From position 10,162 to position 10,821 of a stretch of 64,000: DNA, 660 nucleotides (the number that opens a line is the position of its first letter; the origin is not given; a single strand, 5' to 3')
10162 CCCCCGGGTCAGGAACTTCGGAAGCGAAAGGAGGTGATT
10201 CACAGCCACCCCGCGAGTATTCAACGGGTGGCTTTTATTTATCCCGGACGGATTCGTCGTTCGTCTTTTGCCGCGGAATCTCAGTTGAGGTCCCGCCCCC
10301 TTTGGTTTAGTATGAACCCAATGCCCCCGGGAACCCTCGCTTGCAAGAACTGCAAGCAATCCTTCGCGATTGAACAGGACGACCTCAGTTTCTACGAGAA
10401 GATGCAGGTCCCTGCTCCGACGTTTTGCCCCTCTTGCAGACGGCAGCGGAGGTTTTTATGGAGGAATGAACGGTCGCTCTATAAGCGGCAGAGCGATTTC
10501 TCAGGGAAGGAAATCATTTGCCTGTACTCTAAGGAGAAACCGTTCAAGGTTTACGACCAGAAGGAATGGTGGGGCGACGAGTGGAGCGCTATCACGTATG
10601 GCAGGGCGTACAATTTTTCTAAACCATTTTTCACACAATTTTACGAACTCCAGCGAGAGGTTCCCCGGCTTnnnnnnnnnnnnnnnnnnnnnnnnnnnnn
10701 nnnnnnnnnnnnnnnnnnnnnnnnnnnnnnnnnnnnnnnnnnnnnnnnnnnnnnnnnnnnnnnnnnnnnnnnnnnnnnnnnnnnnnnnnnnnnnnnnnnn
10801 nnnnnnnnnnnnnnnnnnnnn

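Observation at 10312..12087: Two large paralogous Cys-rich repeat proteins with a zinc-ribbon-like motif duplicated at the N- and C-terminus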

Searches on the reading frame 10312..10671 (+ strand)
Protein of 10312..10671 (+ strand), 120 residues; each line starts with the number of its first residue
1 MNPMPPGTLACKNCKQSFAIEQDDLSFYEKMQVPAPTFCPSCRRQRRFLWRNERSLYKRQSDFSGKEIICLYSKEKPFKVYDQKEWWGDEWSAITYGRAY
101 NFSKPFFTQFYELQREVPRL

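Call 96: search_protein_families(library=pfam, proteins=[window:10312-10671:+], max_evalue=1)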
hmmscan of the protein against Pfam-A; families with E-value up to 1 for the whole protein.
window:10312-10671:+ (120 aa): 7 families
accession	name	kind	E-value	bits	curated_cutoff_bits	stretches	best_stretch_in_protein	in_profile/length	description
PF13451.12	zf_Tbcl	-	3.5e-05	24.1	24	1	8-47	4-44/48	Probable treble clef domain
PF01155.25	HypA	-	0.052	14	28.9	1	6-45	68-95/112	Hydrogenase/urease nickel incorporation, metallochaperone, hypA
PF12773.13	DZR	-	0.053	14.1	27.3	1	3-45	7-33/45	Double zinc ribbon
PF03966.22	Trm112p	-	0.095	13.1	22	1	7-22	24-39/40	Trm112p-like protein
PF08534.16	Redoxin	-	0.11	12.7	26.6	1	35-91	36-85/148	Redoxin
PF13717.11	Zn_ribbon_4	-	0.13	12.6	30.3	1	10-23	4-17/36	zinc-ribbon domain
PF09723.15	Zn_ribbon_8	-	0.86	10.1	34.4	0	10-44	7-34/41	Zinc ribbon domain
